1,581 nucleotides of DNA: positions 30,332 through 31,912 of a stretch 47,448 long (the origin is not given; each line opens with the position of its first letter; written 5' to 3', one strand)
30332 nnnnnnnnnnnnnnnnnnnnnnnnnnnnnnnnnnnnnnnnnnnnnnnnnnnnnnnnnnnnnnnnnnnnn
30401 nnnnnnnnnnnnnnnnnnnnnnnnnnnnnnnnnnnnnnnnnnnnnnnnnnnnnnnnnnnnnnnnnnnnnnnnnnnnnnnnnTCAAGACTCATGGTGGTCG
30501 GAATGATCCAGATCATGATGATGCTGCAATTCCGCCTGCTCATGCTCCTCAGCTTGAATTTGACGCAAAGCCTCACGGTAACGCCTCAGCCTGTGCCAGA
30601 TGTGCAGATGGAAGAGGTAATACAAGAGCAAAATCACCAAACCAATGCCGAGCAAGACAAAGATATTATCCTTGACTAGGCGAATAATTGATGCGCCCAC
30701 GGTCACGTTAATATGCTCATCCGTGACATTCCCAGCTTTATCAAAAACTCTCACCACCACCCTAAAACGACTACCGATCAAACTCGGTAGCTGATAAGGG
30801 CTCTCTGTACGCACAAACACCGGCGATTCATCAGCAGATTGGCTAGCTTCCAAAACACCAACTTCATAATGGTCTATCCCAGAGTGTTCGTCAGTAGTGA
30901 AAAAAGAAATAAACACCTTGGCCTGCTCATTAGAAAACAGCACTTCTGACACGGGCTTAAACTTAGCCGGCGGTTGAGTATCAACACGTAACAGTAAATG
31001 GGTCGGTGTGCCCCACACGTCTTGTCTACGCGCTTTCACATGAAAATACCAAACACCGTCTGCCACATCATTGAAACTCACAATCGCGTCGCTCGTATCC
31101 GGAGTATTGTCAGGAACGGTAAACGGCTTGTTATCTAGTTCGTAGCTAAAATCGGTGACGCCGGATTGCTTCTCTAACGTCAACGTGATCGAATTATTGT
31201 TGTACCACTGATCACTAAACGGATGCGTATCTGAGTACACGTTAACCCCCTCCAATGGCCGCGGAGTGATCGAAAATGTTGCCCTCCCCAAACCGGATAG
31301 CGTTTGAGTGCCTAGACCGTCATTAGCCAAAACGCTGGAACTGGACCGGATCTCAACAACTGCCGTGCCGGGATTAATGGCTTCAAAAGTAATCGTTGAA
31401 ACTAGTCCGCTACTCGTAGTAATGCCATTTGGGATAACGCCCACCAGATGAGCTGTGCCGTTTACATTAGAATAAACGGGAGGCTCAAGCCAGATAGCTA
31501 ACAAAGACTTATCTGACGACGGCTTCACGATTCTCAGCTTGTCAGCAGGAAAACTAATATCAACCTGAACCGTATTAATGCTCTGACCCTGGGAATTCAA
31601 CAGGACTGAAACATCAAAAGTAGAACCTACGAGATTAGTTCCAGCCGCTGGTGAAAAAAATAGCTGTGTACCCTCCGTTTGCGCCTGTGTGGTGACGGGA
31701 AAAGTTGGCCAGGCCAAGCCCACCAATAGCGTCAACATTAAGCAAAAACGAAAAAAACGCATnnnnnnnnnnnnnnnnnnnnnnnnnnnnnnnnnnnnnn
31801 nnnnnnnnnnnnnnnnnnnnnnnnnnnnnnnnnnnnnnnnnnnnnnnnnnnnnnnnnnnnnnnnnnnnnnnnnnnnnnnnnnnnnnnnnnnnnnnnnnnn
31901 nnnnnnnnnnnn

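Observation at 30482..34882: Non-cellulosomal cohesin-dockerin set: one dockerin-bearing protein next to three membrane-anchored cohesin-like paralogs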

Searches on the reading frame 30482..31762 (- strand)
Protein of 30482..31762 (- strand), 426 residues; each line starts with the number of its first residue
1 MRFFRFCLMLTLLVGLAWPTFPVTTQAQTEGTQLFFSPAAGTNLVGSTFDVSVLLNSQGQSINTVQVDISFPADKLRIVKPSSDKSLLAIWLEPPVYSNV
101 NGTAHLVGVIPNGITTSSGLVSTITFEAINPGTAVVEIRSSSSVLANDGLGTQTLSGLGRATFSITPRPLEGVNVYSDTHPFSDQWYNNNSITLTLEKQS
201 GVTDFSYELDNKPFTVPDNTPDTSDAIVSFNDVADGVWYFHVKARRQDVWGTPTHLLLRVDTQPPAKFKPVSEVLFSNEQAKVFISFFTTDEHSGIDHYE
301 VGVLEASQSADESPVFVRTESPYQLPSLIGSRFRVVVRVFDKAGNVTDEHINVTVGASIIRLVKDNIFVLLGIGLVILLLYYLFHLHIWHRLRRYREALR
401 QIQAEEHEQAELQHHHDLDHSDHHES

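Call 3: search_protein_families(library=pfam, proteins=[window:30482-31762:-], max_evalue=1)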
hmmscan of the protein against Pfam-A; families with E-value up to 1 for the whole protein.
window:30482-31762:- (426 aa): 6 families
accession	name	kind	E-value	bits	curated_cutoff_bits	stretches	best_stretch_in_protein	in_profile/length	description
PF12245.14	Big_3_2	-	0.015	16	23.3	1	321-348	85-112/122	Bacterial Ig-like domain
PF08395.17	7tm_7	-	0.041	13.6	26.6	1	374-414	166-206/370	7tm Chemosensory receptor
PF04151.21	PPC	-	0.13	13.6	25.9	1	190-243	23-69/70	Bacterial pre-peptidase C-terminal domain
PF14316.11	DUF4381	-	0.19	12.5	27.2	1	370-409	23-60/145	Domain of unknown function (DUF4381)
PF06305.16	LapA_dom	-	0.24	11.8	28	1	367-409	23-63/64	Lipopolysaccharide assembly protein A domain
PF23608.1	Ig_ILCR1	-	0.27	11.8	27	0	272-313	8-49/114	ILCR1 Ig-like domain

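Call 4: search_protein_families(library=ncbifam, proteins=[window:30482-31762:-], max_evalue=1)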
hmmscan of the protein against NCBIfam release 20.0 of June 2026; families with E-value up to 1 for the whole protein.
window:30482-31762:- (426 aa): 5 families
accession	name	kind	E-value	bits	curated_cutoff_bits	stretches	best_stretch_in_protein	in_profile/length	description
NF047446.1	barrel_OmpL47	domain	0.002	18.5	40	0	283-351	7-64/68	OmpL47-type beta-barrel domain-containing protein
NF041554.1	SA1362_fam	subfamily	0.006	16.7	42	1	366-402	30-68/70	SA1362 family protein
NF006521.0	PRK08965.1-5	equivalog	0.17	11.4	141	1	105-146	97-140/180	Na+/H+ antiporter subunit E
NF047910.1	FimblnEcpA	equivalog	0.21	11.3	200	1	206-250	150-194/195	common pilus major fimbrillin subunit EcpA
NF007454.0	PRK10019.1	subfamily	0.41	9.8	195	1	385-425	106-141/283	nickel/cobalt efflux transporter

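Call 9: find_homologous_proteins(query=window:30482-31762:-, max_evalue=0.001)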
Query window:30482-31762:- (426 aa): 1245 proteins with E <= 0.001 among 8000 candidates; the best 120 are listed.
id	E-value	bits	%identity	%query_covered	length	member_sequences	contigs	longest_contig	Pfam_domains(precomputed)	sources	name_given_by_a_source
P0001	6.8e-278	939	100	98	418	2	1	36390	-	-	-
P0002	5.5e-217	738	78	94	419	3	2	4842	-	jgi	jgi:hypothetical protein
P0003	1.2e-213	727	76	95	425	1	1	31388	-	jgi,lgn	jgi:hypothetical protein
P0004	1.9e-211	720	76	97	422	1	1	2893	-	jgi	jgi:hypothetical protein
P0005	1.8e-207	707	73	95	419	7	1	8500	-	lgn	-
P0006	1.6e-202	691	69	97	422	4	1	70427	PF00963.25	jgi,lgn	-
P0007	2.2e-198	677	69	99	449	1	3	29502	PF00963.25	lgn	-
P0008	5.5e-195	666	70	94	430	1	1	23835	-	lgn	-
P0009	7.1e-194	662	68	99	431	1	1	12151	PF00963.25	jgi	jgi:hypothetical protein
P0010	2.3e-186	637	66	98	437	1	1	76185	-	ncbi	-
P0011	1.3e-184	632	66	97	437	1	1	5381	PF00963.25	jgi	jgi:hypothetical protein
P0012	4.6e-157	541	56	98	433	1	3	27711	-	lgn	-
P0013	9.8e-149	514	58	91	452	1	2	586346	-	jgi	jgi:hypothetical protein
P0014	2.2e-133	463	50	97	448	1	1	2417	PF00963.25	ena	-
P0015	6.0e-129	448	52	88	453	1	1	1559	PF00963.25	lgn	-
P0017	2.1e-126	440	52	92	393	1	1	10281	PF00963.25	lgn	-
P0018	2.1e-126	440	52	92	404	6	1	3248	PF00963.25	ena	-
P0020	6.6e-125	435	51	89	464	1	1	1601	PF00963.25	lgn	-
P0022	1.4e-122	427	48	93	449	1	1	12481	PF00963.25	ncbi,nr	ncbi:cohesin domain-containing protein [Candidatus Parcubacteria bacterium]|nr:cohesin domain-contai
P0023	5.2e-122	425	51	88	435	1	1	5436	PF00963.25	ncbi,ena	-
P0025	1.5e-121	424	50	92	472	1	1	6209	PF00963.25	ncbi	-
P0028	4.2e-121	422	47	96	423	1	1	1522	PF00963.25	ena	-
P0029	4.5e-121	422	48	90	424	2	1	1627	PF00963.25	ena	-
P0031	7.1e-121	422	51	90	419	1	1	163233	PF00963.25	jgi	-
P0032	8.8e-121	421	47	92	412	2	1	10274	PF00963.25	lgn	-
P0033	1.1e-120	421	45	96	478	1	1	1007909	PF00963.25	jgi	jgi:hypothetical protein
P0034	1.8e-120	420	49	89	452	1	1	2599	PF00963.25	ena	-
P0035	5.4e-120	419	48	96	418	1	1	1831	PF00963.25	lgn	-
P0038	1.5e-119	417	50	88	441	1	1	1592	PF00963.25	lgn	-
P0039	3.7e-119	416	52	84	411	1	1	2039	PF00963.25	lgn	-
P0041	6.1e-119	415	48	94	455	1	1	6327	PF00963.25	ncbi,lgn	-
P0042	1.5e-118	414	47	93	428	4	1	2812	PF00963.25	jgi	-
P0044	2.0e-118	414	49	84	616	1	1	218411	PF00963.25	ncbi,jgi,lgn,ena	ncbi:MAG: cohesin domain-containing protein [Candidatus Paceibacterota bacterium]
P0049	1.3e-117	411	47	92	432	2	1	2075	PF00963.25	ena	-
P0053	2.4e-117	410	49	81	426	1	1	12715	PF00963.25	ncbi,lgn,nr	ncbi:MAG: cohesin domain-containing protein [bacterium]|nr:cohesin domain-containing protein [bacter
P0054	3.4e-117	410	48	88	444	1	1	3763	PF00963.25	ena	-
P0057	7.8e-117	408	49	92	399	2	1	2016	PF00963.25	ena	-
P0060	1.6e-116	407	48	96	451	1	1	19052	PF00963.25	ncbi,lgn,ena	-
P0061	3.1e-116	406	47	92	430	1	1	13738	PF00963.25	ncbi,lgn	-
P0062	3.3e-116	406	47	89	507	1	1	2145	PF00963.25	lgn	-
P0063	3.5e-116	406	47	90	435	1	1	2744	PF00963.25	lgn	-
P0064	4.2e-116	406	46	91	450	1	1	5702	PF00963.25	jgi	jgi:hypothetical protein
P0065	4.6e-116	406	49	90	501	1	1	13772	PF00963.25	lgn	-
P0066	5.7e-116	406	48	88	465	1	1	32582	PF00963.25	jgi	jgi:hypothetical protein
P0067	6.7e-116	405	47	96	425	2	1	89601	PF00963.25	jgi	jgi:hypothetical protein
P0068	8.6e-116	405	44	96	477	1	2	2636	PF00963.25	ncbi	-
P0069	1.2e-115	404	46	96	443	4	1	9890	PF00963.25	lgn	-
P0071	1.7e-115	404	48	91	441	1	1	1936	PF00963.25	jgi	jgi:hypothetical protein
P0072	1.7e-115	404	54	84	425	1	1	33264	PF00963.25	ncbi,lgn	-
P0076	4.3e-115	403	46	94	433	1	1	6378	PF00963.25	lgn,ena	-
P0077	5.4e-115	402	49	89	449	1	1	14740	PF00963.25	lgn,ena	-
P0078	5.8e-115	402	49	87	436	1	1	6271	PF00963.25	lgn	-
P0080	7.1e-115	402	48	83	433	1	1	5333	PF00963.25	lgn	-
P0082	8.6e-115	402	46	98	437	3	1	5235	PF00963.25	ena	-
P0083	1.1e-114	401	45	97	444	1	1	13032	PF00963.25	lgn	-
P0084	1.2e-114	401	49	87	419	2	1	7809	PF00963.25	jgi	-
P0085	1.2e-114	401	44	95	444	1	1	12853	PF00963.25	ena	-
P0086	1.5e-114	401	44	99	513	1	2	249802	PF00963.25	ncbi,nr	ncbi:MAG: hypothetical protein KGH93_02775 [Patescibacteria group bacterium]|nr:hypothetical protein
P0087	1.6e-114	401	45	93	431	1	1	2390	PF00963.25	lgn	-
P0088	2.2e-114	400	45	92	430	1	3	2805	PF00963.25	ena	-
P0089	5.4e-114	399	48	89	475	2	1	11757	PF00963.25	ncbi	-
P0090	7.1e-114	399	50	87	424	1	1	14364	PF00963.25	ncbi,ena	-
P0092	7.7e-114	399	46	98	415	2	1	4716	PF00963.25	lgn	-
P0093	8.9e-114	398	49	91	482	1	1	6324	PF00963.25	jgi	jgi:hypothetical protein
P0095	1.2e-113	398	49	86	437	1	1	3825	PF00963.25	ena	-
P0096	1.3e-113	398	45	96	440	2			PF00963.25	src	-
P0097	1.4e-113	398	48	86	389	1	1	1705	PF00963.25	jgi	-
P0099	1.8e-113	397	45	95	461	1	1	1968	PF00963.25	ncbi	-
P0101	3.4e-113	396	51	85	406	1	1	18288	PF00963.25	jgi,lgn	jgi:hypothetical protein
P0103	3.9e-113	396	44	95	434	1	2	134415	PF00963.25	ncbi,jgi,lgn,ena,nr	ncbi:MAG: cohesin domain-containing protein [Candidatus Paceibacterota bacterium]|jgi:hypothetical p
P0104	4.5e-113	396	49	88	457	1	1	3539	PF00963.25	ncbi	-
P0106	7.3e-113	395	47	87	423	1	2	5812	PF00963.25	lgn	-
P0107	1.4e-112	394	45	94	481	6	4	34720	PF00963.25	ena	-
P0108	1.6e-112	394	44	97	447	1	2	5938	PF00963.25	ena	-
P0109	2.0e-112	394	45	97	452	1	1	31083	PF00963.25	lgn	-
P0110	2.1e-112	394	46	89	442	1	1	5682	PF00963.25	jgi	jgi:hypothetical protein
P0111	2.1e-112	394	48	90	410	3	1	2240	PF00963.25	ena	-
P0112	2.4e-112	394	47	88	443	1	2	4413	PF00963.25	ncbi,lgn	ncbi:MAG: cohesin domain-containing protein [Nitrospira sp.]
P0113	3.3e-112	393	51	84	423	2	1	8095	PF00963.25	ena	-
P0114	3.5e-112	393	47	91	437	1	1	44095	PF00963.25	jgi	-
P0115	3.6e-112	393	54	73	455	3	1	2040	PF00963.25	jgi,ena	jgi:hypothetical protein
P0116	4.2e-112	393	44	97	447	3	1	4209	PF00963.25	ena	-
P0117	4.2e-112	393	46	90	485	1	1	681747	PF00963.25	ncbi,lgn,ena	-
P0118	4.2e-112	393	45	91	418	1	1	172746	PF00963.25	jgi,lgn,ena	-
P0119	4.6e-112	393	51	78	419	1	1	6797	PF00963.25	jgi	jgi:hypothetical protein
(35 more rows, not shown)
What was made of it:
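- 30482..31762 (-): A: 426 aa. Signal peptide, cohesin 32-168, conserved middle beta domain 175-262, OmpL47-type Ig-like domain 268-355, TM ~363-386, ~40-aa cytoplasmic tail. More than 1245 homologs (call 9).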

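Call 11: find_encoding_contigs(protein=P0006, flank=8000, max_places=2)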
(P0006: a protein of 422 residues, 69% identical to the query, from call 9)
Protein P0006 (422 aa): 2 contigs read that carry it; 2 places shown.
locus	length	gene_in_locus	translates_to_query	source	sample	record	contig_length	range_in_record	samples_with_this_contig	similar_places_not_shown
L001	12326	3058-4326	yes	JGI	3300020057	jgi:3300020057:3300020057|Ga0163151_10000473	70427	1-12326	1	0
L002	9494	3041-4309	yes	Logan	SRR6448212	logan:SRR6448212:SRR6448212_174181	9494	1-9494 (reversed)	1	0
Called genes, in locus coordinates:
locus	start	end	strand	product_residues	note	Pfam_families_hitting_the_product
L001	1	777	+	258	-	?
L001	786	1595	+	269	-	-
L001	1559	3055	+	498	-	-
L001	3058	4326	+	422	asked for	PF00963:Cohesin (faint)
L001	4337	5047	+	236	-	PF00466:Ribosomal_L10, PF27436:RL10_C (faint)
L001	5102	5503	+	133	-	PF16320:Ribosomal_L12_N, PF00542:Ribosomal_L12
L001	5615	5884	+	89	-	PF02583:Trns_repr_metal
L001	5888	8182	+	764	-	PF00403:HMA, PF00122:E1-E2_ATPase, PF00702:Hydrolase, PF08282:Hydrolase_3 (faint)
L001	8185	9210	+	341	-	PF00403:HMA, PF13386:DsbD_2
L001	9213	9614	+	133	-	PF13473:Cupredoxin_1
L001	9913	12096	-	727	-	-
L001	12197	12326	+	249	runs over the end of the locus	PF12840:HTH_20 (weak)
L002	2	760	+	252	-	?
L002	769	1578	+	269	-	-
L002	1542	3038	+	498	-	-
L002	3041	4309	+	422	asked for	PF00963:Cohesin (faint)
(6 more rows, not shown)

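Call 12: find_encoding_contigs(protein=P0033, flank=8000, max_places=2)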
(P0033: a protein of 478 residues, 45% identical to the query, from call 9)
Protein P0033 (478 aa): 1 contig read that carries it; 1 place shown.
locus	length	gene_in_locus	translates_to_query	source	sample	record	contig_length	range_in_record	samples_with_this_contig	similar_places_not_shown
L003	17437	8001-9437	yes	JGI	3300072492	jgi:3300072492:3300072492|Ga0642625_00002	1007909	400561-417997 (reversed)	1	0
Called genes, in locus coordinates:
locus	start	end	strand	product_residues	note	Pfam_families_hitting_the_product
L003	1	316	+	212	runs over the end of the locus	PF02142:MGS, PF01808:AICARFT_IMPCHas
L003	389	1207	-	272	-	PF01061:ABC2_membrane, PF12698:ABC2_membrane_3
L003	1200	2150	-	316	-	PF00005:ABC_tran, PF13304:AAA_21, PF13732:DrrA1-3_C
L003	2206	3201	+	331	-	PF13354:Beta-lactamase2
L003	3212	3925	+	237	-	PF02535:Zip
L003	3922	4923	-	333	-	PF13354:Beta-lactamase2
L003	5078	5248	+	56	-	-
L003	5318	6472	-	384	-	PF22807:TrAA12 (weak), PF07995:GSDH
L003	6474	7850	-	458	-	PF02618:YceG, PF01186:Lysyl_oxidase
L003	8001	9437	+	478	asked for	PF00963:Cohesin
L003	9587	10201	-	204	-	-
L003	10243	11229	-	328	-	-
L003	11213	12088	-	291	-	-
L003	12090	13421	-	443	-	-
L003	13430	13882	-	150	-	-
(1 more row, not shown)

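Call 19: search_solved_structures(query=A2, max_evalue=1, show_alignments=2)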
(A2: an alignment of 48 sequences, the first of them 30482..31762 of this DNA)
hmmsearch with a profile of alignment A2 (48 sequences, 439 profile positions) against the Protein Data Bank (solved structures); distinct sequences matched with E-value up to 1: 8.
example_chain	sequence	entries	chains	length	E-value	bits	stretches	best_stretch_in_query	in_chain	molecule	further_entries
5g5d_A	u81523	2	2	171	0.01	17.4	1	67-108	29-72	CELLULOSOME ANCHORING PROTEIN COHESIN REGION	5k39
6klg_A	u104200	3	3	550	0.056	15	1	235-280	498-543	Laccase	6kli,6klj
9g7n_AAA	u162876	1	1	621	0.12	13.9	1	134-201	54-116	Exotoxin A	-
7tgg_a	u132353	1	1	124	0.13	13.8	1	153-201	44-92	Geopilin domain 2 protein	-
6vk9_D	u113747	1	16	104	0.18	13.3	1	158-201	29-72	Geopilin domain 2 protein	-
6epc_U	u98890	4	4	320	0.64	11.5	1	370-435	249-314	Proteasome (Prosome, macropain) 26S subunit, non-ATPase, 7 (Predicted)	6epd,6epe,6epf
7urp_A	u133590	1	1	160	0.65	11.5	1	36-87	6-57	Ribonucleases G and E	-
12bm_Z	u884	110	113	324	0.68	11.4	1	363-433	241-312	26S proteasome non-ATPase regulatory subunit 7 | RPN8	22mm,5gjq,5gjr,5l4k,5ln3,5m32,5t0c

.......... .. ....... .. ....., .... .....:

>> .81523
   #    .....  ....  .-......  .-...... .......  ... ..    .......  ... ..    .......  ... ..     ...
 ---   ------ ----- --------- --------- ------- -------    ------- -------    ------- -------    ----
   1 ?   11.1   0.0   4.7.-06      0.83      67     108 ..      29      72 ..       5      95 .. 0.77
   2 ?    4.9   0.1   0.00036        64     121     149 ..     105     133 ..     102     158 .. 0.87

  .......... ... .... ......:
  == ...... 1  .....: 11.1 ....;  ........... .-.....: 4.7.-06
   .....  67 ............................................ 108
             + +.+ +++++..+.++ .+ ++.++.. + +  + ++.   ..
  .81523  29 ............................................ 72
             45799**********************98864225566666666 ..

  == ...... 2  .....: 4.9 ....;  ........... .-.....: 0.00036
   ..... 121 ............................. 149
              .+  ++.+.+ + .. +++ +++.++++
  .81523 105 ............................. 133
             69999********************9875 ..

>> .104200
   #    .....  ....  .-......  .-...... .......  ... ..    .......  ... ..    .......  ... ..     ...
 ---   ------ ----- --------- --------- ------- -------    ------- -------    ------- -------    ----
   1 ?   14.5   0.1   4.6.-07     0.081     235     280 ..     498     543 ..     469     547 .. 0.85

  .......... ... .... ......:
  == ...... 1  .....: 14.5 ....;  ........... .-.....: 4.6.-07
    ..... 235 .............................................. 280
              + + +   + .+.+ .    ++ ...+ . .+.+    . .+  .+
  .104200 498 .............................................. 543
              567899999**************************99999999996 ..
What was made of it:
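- On Cohesin (Pfam PF00963): The A profile hits 5g5d_A at E=0.01 (call 19).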

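Call 22: search_protein_families(library=pfam, alignment_id=A2, max_evalue=0.01)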
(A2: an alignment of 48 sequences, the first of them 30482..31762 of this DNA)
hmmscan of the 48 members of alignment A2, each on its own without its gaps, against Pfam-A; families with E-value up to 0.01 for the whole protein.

A. member 1, window:30482-31762:- (426 aa): 0 families

B. families by the number of members that match (of 48 scanned): 7 families
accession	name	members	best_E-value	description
PF00963.24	Cohesin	42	2.9e-09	Cohesin domain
PF19077.6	Big_13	8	0.00023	Bacterial Ig-like domain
PF15050.11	SCIMP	1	0.00082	SCIMP protein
PF05568.16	ASFV_J13L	1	0.0028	African swine fever virus J13L protein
PF20403.5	DUF6693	1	0.0044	Family of unknown function (DUF6693)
PF15418.12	DUF4625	1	0.0061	Domain of unknown function (DUF4625)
PF16955.11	OFeT_1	1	0.0079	Ferrous iron uptake permease, iron-lead transporter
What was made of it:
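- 30482..31762 (-): 42 of 48 orthologs hit Pfam Cohesin (call 22).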

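Call 26: predict_structure(alignment_id=A2)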
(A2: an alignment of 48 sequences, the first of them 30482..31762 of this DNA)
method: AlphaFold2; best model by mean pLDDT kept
length: 426 residues; sequences in the alignment: 48
mean_pLDDT: 89.4   pTM: 0.64
mean pLDDT of the five models: 89.4, 89.0, 88.1, 87.0, 86.3
residues with pLDDT >= 90: 303; 70-90: 90; 50-70: 18; < 50: 15
segments of 3 or more residues with pLDDT < 50: 24-26, 416-426
pLDDT, mean of each block of 10 residues (from residue 1): 84 81 56 95 96 94 96 97 78 92 95 92 96 97 93 92 95 94 94 96 97 96 97 97 95 96 95 87 93 94 90 92 90 94 95 80 83 94 90 86 81 53 35
secondary structure, 60 per line:
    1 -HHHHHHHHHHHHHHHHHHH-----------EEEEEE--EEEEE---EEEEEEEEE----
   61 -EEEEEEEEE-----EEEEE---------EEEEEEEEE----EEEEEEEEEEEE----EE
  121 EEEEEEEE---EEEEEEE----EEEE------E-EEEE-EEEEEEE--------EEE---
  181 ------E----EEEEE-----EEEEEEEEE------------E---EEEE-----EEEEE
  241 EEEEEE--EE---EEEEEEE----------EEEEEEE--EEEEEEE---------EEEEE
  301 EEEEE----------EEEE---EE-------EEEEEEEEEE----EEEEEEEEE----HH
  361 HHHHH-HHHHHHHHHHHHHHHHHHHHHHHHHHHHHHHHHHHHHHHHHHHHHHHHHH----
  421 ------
elements in order: H2-20 E32-37 E40-44 E48-56 E62-70 E76-80 E90-98 E103-114 E119-128 E132-138 E143-146 E155-158 E160-166 E175-177 E192-196 E202-210 E227-230 E236-246 E254-260 E271-277 E280-286 E296-305 E316-319 E332-341 E346-354 H359-365 H367-416
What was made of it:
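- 30482..31762 (-): AF2 pLDDT 89.4 (call 26).
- On Cohesin (Pfam PF00963): AF2 model of A: pLDDT 89.4, residues 32-166 all-beta (call 26).
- On OmpL47-type beta-barrel domain (NCBIfam NF047446): The region is a beta domain in the A model (call 26).
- A's model has a long continuous helix through and beyond the membrane (call 26).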

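Call 29: fold_search(model_id=the predicted structure, library=pdb)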
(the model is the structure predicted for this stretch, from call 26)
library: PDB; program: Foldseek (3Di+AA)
matches with E <= 10: 1990; with E <= 0.001: 600
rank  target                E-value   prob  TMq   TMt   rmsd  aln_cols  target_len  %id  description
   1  3lso_A                3.4e-10  1.00  0.23  0.22  17.1       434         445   10  Crystal structure of Putative membrane anchored protein from Corynebacterium diphtheriae (released 2010-02-23)
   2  2w1n                  4.4e-10  1.00  0.27  0.48  11.0       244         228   14  cohesin and fibronectin type-III double module construct from the Clostridium perfringens glycoside hydrolase GH84C (released 2009-02-03)
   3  2jll                  6.9e-10  1.00  0.20  0.21  14.0       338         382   10  Crystal structure of NCAM2 IgIV-FN3II (released 2009-11-17)
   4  7mrs_A                5.0e-09  1.00  0.24  0.30  12.8       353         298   15  Zebrafish CNTN4 APPb complex (released 2022-01-05)
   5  4yfd_A                1.4e-08  1.00  0.29  0.26  13.1       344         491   12  Crystal structure PTP delta Ig1-Fn2 in complex with IL-1RAcP (released 2015-05-06)
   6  5e53_D                1.6e-08  1.00  0.22  0.28  13.8       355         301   15  Crystal structure of chicken CNTN1 FN1-FN3 domains (released 2016-08-31)
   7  5e4s                  2.4e-08  1.00  0.27  0.34  13.6       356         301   14  Crystal structure of mouse CNTN4 FN1-FN3 domains (released 2016-08-31)
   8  8dpu_A                2.5e-08  1.00  0.21  0.28  14.3       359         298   11  The crystal structure of the IL-11 signalling complex (released 2023-11-29)
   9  8cka_A                2.8e-08  1.00  0.26  0.23  12.9       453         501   12  Deinococcus radidurans HPI S-layer (released 2023-04-19)
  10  7v3p_B                3.1e-08  1.00  0.38  0.23  15.3       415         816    9  Cryo-EM structure of the IGF1R/insulin complex (released 2022-08-17)
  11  5e53_A                3.4e-08  1.00  0.22  0.29  15.1       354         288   15  Crystal structure of chicken CNTN1 FN1-FN3 domains (released 2016-08-31)
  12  9ba4_A                4.0e-08  1.00  0.24  0.14  11.7       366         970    9  Full-length cross-linked Contactin 2 (CNTN2) (released 2024-07-17)
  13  2wng                  5.4e-08  1.00  0.26  0.32  11.0       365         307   11  complete extracellular structure of human signal regulatory protein (SIRP) alpha (released 2009-07-21)
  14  1i1r_A                5.7e-08  1.00  0.22  0.28  14.4       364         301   10  CRYSTAL STRUCTURE OF A CYTOKINE/RECEPTOR COMPLEX (released 2001-03-28)
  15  1qz1                  6.3e-08  1.00  0.30  0.40  10.1       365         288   13  Crystal Structure of the Ig 1-2-3 fragment of NCAM (released 2003-11-04)
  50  2vo8                  1.1e-06  1.00  0.28  0.82   2.6       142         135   13  Cohesin module from Clostridium perfringens ATCC13124 family 33 glycoside hydrolase. (released 2008-09-02)
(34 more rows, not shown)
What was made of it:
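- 30482..31762 (-): Foldseek: the N-terminal domain matches cohesins 2vo8 (TMt 0.82, rmsd 2.6), 1g1k_A and 6kgf_C (both TMt 0.74) and the cohesin-FN3 construct 2w1n (E=4e-10) (call 29).
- On Cohesin (Pfam PF00963): Foldseek hits: 2vo8 TMt 0.82 / rmsd 2.6 A; 1g1k_A 0.74 / 2.9; 6kgf_C 0.74 / 2.9; 2vn5_C 0.69 (call 29).
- Closest known: Single-cohesin anchoring scaffoldins of cellulosome-producing Firmicutes. Same: The cohesin fold matches (call 29).
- Closest known: Non-cellulosomal cohesin-dockerin pairs of Clostridium perfringens glycoside hydrolases. Same: They are among the best structural matches for A's N-terminal domain: 2vo8 TMt 0.82, 2w1n E=4e-10 (call 29).
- The fold match is to bona fide dockerin-binding cohesins (call 29).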
